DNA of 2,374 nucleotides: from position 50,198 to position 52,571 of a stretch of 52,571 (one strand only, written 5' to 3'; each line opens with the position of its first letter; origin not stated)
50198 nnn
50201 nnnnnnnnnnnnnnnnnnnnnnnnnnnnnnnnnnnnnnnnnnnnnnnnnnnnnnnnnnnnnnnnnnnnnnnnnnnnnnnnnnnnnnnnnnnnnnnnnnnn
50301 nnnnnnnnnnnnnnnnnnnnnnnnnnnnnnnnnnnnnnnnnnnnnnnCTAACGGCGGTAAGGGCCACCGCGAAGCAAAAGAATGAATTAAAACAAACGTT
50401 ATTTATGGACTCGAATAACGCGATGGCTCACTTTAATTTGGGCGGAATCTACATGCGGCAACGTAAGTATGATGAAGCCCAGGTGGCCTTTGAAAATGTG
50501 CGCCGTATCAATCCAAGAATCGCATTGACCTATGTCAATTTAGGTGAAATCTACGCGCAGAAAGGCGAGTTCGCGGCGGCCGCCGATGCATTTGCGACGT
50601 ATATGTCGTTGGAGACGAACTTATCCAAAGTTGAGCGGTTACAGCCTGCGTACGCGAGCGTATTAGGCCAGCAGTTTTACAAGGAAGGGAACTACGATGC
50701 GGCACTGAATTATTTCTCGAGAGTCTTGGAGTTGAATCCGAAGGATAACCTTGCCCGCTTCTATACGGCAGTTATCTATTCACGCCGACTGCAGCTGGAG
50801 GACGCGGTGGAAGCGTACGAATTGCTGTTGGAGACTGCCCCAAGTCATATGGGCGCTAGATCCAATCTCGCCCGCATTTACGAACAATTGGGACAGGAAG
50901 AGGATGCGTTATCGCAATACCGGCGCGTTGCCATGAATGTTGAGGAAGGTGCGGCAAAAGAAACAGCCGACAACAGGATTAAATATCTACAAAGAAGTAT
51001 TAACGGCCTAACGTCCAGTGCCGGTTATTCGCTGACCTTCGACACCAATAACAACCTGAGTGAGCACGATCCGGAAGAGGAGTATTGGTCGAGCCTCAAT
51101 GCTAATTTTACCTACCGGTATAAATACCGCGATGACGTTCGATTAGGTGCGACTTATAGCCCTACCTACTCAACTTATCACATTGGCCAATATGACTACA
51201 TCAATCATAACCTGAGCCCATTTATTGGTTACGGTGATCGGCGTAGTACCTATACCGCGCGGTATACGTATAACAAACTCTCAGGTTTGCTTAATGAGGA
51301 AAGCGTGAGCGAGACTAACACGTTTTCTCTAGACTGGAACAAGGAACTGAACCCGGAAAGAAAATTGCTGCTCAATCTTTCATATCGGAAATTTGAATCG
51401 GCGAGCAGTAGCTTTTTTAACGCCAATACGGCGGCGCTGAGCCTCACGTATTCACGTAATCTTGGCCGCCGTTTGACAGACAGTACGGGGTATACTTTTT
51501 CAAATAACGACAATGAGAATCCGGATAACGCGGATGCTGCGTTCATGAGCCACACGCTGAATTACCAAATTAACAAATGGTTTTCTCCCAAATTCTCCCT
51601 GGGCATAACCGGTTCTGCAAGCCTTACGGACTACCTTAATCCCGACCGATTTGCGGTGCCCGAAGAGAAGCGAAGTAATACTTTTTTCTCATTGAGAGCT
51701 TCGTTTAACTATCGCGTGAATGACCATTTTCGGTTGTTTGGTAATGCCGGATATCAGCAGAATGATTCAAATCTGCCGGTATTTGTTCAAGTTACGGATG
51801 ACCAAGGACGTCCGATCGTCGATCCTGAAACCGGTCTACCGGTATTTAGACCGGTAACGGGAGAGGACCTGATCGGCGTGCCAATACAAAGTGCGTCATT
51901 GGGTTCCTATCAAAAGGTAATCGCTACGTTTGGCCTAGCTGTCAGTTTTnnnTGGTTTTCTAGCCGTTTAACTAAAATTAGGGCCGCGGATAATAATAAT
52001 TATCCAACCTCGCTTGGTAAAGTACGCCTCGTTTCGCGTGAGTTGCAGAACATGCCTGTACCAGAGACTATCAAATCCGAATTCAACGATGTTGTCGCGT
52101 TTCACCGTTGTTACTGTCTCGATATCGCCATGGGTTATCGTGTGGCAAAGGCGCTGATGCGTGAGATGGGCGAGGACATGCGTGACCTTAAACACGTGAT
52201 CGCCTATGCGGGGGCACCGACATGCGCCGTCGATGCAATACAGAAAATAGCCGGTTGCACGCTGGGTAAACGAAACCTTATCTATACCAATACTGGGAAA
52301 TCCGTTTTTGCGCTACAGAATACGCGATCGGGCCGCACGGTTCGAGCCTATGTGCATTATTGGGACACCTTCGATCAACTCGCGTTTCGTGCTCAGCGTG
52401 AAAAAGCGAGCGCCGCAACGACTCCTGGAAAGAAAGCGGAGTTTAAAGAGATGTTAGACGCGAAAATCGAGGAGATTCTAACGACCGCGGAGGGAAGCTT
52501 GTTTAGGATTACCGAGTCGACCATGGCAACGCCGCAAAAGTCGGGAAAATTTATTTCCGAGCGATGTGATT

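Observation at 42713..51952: Five-gene cluster coupling an MMPL/HAE3-type RND exporter to three predicted outer-membrane barrels and an RHH/zinc-ribbon protein: candidate undescribed envelope export system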

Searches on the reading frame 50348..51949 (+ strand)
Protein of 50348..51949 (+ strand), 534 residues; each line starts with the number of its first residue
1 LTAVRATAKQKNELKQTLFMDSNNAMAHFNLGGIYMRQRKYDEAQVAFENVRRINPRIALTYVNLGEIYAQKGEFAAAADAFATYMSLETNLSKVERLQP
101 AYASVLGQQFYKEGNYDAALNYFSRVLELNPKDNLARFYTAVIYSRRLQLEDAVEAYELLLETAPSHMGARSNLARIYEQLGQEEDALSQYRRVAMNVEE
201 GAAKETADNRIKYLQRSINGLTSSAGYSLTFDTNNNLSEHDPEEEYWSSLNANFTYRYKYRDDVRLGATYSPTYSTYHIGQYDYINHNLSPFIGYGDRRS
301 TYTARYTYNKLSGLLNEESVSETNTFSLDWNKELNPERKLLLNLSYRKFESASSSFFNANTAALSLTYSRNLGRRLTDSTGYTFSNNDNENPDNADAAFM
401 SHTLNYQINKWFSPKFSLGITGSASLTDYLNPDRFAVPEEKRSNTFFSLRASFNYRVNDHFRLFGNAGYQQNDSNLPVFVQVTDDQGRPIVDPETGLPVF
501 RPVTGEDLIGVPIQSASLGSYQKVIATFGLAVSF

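Call 16: find_homologous_proteins(query=window:50348-51949:+)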
Query seq(534 aa) (534 aa): 42 proteins with E <= 0.001 among 8000 candidates.
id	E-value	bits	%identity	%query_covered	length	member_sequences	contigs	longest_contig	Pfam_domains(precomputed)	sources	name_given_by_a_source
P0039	0.0e+0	1246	100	100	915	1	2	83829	PF10602.16,PF05843.21,PF14863.13,PF25060.1,PF13414.13,PF16918.12,PF13374.13,PF07721.21,PF24575.2,PF25068.3,PF00515.35,PF13424.13,PF14561.13,PF07719.24,PF13174.13,PF20308.5,PF25063.1,PF13431.13,PF23914.2,PF20225.5,PF25058.2,PF13176.13,PF13428.13,PF25064.2,PF14559.13,PF13371.13,PF26725.1,PF17874.8,PF1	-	-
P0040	3.1e-146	507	43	100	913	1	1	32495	PF25063.1,PF13431.13,PF09976.16,PF23914.2,PF13414.13,PF25058.2,PF13176.13,PF12569.15,PF13428.13,PF25064.2,PF13374.13,PF14559.13,PF24575.2,PF13371.13,PF00515.35,PF12895.14,PF13424.13,PF21033.5,PF13432.13,PF13181.13,PF14561.13,PF07719.24,PF13174.13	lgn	-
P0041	1.4e-111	392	36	99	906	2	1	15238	PF03704.24,PF25060.1,PF13414.13,PF16918.12,PF23241.2,PF13374.13,PF24575.2,PF02259.30,PF00515.35,PF13424.13,PF14561.13,PF07719.24,PF13174.13,PF25063.1,PF13431.13,PF23914.2,PF20225.5,PF25058.2,PF13176.13,PF13428.13,PF25064.2,PF14559.13,PF13371.13,PF12895.14,PF21033.5,PF13432.13,PF13181.13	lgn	-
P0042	3.2e-75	272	31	96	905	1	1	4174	PF14863.13,PF09976.16,PF25060.1,PF13414.13,PF16918.12,PF24575.2,PF00515.35,PF13424.13,PF13429.13,PF14561.13,PF07719.24,PF13174.13,PF25063.1,PF13431.13,PF23914.2,PF25062.2,PF20225.5,PF25058.2,PF13176.13,PF13428.13,PF25064.2,PF14559.13,PF13371.13,PF17874.8,PF12895.14,PF21033.5,PF13432.13,PF13181.13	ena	-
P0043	9.8e-21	93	25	34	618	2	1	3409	PF03704.24,PF09976.16,PF25060.1,PF13414.13,PF23558.2,PF01535.27,PF12569.15,PF13374.13,PF07721.21,PF24575.2,PF00515.35,PF13424.13,PF14938.13,PF13429.13,PF14561.13,PF07719.24,PF13174.13,PF20308.5,PF25063.1,PF13431.13,PF23914.2,PF25062.2,PF25058.2,PF13176.13,PF24885.2,PF13428.13,PF25064.2,PF14559.13,PF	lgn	-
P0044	1.7e-17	82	25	34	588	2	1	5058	PF10602.16,PF03704.24,PF12862.14,PF13414.13,PF21545.4,PF01535.27,PF12569.15,PF13374.13,PF07721.21,PF24575.2,PF00515.35,PF04212.25,PF10459.16,PF10255.16,PF13424.13,PF13429.13,PF14561.13,PF07719.24,PF13174.13,PF20308.5,PF25063.1,PF14853.13,PF13431.13,PF13365.13,PF23914.2,PF25062.2,PF13176.13,PF24885.2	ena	-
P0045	1.3e-16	79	23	40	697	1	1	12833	PF25060.1,PF13414.13,PF12569.15,PF00884.29,PF13374.13,PF24575.2,PF00515.35,PF13424.13,PF01663.28,PF16347.11,PF14561.13,PF07719.24,PF13174.13,PF20308.5,PF25063.1,PF14853.13,PF13431.13,PF23914.2,PF25062.2,PF13176.13,PF13428.13,PF25064.2,PF14559.13,PF13371.13,PF26725.1,PF17874.8,PF12895.14,PF21033.5,PF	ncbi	ncbi:MAG: tetratricopeptide repeat protein [bacterium]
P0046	2.2e-16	78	33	28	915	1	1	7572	PF13414.13,PF23241.2,PF13374.13,PF24575.2,PF25068.3,PF00515.35,PF13424.13,PF13429.13,PF14561.13,PF07719.24,PF13174.13,PF20308.5,PF25063.1,PF14853.13,PF13431.13,PF23914.2,PF25062.2,PF13176.13,PF13428.13,PF04733.21,PF25064.2,PF14559.13,PF13371.13,PF17874.8,PF22860.3,PF12895.14,PF21033.5,PF13432.13,PF1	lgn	-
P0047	3.4e-16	78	30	31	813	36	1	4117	PF03704.24,PF25060.1,PF13414.13,PF01535.27,PF12569.15,PF13374.13,PF24575.2,PF25068.3,PF00515.35,PF04212.25,PF13424.13,PF13429.13,PF07719.24,PF13174.13,PF25063.1,PF13431.13,PF23914.2,PF25062.2,PF13176.13,PF13428.13,PF25064.2,PF14559.13,PF13371.13,PF12895.14,PF21033.5,PF13432.13,PF13181.13,PF10373.16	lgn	-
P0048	5.2e-16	77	30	34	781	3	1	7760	PF25060.1,PF13414.13,PF12569.15,PF00884.29,PF13374.13,PF24575.2,PF00515.35,PF13424.13,PF13429.13,PF01663.28,PF16347.11,PF07719.24,PF13174.13,PF20308.5,PF25063.1,PF13431.13,PF23914.2,PF25062.2,PF25058.2,PF13176.13,PF13428.13,PF25064.2,PF14559.13,PF13371.13,PF12895.14,PF21033.5,PF13432.13,PF13181.13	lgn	-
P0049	2.7e-13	68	24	32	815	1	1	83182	PF03704.24,PF25060.1,PF13414.13,PF21545.4,PF13374.13,PF07721.21,PF24575.2,PF00515.35,PF13424.13,PF13429.13,PF14561.13,PF07719.24,PF13174.13,PF13231.13,PF25063.1,PF14853.13,PF13431.13,PF23914.2,PF25062.2,PF07720.19,PF13176.13,PF13428.13,PF04733.21,PF25064.2,PF14559.13,PF13371.13,PF12895.14,PF21033.5,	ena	-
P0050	2.9e-12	65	26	27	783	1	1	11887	PF09976.16,PF25060.1,PF13414.13,PF16918.12,PF09613.17,PF13374.13,PF24575.2,PF25068.3,PF00515.35,PF13424.13,PF13429.13,PF14561.13,PF07719.24,PF13174.13,PF25063.1,PF14853.13,PF13431.13,PF23914.2,PF25062.2,PF07720.19,PF25058.2,PF13176.13,PF13428.13,PF25064.2,PF14559.13,PF13371.13,PF26725.1,PF17874.8,PF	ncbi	-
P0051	3.3e-12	65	24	31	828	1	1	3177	PF03704.24,PF09976.16,PF25060.1,PF13414.13,PF13374.13,PF24575.2,PF00515.35,PF13424.13,PF13429.13,PF07719.24,PF13174.13,PF25063.1,PF13431.13,PF23914.2,PF25062.2,PF13176.13,PF24885.2,PF13428.13,PF25064.2,PF14559.13,PF13371.13,PF12895.14,PF21033.5,PF13432.13,PF09295.17,PF13181.13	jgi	jgi:cellulose synthase operon protein C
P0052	5.0e-11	61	29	33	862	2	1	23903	PF25063.1,PF13431.13,PF23914.2,PF13414.13,PF13176.13,PF13428.13,PF13374.13,PF07721.21,PF14559.13,PF07714.24,PF00069.32,PF13371.13,PF17874.8,PF00515.35,PF03109.23,PF12895.14,PF13424.13,PF21033.5,PF13432.13,PF13181.13,PF07719.24,PF01636.30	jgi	jgi:tetratricopeptide (TPR) repeat protein/predicted Ser/Thr protein kinase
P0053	6.9e-10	57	42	16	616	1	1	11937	PF13431.13,PF23914.2,PF16068.11,PF13414.13,PF13428.13,PF25064.2,PF14559.13,PF24575.2,PF00515.35,PF12895.14,PF13424.13,PF13432.13,PF13181.13,PF07719.24,PF13174.13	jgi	jgi:tetratricopeptide (TPR) repeat protein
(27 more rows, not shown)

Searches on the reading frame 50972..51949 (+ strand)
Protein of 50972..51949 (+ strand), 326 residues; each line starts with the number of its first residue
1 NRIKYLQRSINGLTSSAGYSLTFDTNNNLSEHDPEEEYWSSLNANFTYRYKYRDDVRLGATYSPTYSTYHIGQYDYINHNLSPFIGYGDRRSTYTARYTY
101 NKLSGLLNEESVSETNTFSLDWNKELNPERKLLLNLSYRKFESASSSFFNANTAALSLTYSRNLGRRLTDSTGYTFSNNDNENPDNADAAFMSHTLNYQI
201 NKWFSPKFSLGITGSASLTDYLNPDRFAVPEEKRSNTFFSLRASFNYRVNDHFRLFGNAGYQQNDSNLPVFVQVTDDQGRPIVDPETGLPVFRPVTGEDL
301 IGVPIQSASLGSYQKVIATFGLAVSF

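Call 17: search_protein_families(library=pfam, proteins=[window:50972-51949:+], max_evalue=10)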
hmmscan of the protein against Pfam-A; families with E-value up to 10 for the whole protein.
seq(326 aa): 3 families
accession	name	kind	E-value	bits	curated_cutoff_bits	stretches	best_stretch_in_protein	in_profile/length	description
PF13505.12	OMP_b-brl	-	4.9e-05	24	28.7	1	164-266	20-155/175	Outer membrane protein beta-barrel domain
PF19089.6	DUF5777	-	0.017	14.8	23.1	1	172-262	99-182/247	Membrane bound beta barrel domain (DUF5777)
PF02264.21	LamB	-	0.019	15.4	25.1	1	147-266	210-316/378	LamB porin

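Call 26: find_homologous_proteins(query=window:50999-51949:+, max_evalue=0.01)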
Query seq(317 aa): 1404 candidates shared short words with the query, none scored E <= 0.01.

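Call 35: search_solved_structures(query=A4, max_evalue=10)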
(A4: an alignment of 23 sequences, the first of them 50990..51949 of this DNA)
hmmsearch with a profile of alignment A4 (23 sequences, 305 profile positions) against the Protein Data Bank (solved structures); distinct sequences matched with E-value up to 10: 4.
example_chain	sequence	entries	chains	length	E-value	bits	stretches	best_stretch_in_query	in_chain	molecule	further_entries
6ehf_A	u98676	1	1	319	0.041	16.2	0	242-268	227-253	OmpT protein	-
6ehe_A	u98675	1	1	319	0.043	16.1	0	242-268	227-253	OmpT protein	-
5oyk_A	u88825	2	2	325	0.044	16.1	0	242-268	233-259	Gram-negative porin family protein | OmpT protein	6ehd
5ix1_A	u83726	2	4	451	0.95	11.7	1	81-159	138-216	MORC family CW-type zinc finger protein 3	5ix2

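Call 36: search_protein_families(library=pfam, alignment_id=A4, max_evalue=1)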
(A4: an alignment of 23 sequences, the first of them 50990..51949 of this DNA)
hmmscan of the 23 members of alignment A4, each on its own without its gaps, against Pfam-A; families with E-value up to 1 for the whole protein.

A. member 1, window:50990-51949:+ (320 aa): 3 families
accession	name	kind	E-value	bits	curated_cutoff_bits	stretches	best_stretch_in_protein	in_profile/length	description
PF13505.12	OMP_b-brl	-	4.7e-05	24.1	28.7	1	158-260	20-155/175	Outer membrane protein beta-barrel domain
PF19089.6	DUF5777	-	0.016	14.9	23.1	1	166-256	99-182/247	Membrane bound beta barrel domain (DUF5777)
PF02264.21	LamB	-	0.018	15.5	25.1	1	141-260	210-316/378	LamB porin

B. families by the number of members that match (of 23 scanned): 17 families
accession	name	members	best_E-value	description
PF13505.12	OMP_b-brl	6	4.7e-05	Outer membrane protein beta-barrel domain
PF10082.15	BBP2_2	3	6.1e-05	Putative beta-barrel porin 2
PF11383.14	DUF3187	2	0.013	Protein of unknown function (DUF3187)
PF00593.30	TonB_dep_Rec_b-barrel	1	0.0033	TonB dependent receptor-like, beta-barrel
PF13609.12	Porin_4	1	0.0039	Gram-negative porin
PF04575.19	SlipAM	1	0.0046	Surface lipoprotein assembly modifier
PF19089.6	DUF5777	1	0.016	Membrane bound beta barrel domain (DUF5777)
PF02264.21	LamB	1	0.018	LamB porin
PF01617.23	Surface_Ag_2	1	0.019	Surface antigen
PF25249.1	Ig_CFAP65_7th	1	0.048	CFAP65, seventh Ig-like domain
PF22012.2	TSLPR_D1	1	0.08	Cytokine receptor-like factor 2, domain 1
PF22711.1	SNaCT5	1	0.084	Short NACHT-associated C-Terminal domain, family 5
PF04338.18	DUF481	1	0.1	Protein of unknown function, DUF481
PF21900.3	DUF6920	1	0.16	Family of unknown function (DUF6920)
PF16013.10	DUF4781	1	0.16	Domain of unknown function (DUF4781)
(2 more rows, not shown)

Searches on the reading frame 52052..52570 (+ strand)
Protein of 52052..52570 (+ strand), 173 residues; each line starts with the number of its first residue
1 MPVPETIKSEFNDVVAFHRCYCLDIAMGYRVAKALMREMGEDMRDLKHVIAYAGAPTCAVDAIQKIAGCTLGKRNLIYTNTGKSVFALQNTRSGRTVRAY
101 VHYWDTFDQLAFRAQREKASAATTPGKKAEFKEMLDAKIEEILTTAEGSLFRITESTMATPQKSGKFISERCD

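Call 67: search_protein_families(library=pfam, proteins=[window:52052-52570:+], max_evalue=0.001)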
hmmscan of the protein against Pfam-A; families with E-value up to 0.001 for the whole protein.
window:52052-52570:+ (173 aa): 1 family
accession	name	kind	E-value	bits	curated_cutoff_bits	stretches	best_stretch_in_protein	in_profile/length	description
PF02663.19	FmdE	-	1.4e-26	93.6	22.9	1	17-151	1-132/133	FmdE, Molybdenum formylmethanofuran dehydrogenase operon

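Call 70: search_protein_families(library=ncbifam, proteins=[window:52052-52570:+], max_evalue=0.01)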
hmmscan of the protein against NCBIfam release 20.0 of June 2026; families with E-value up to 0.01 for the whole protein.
window:52052-52570:+ (173 aa): 0 families
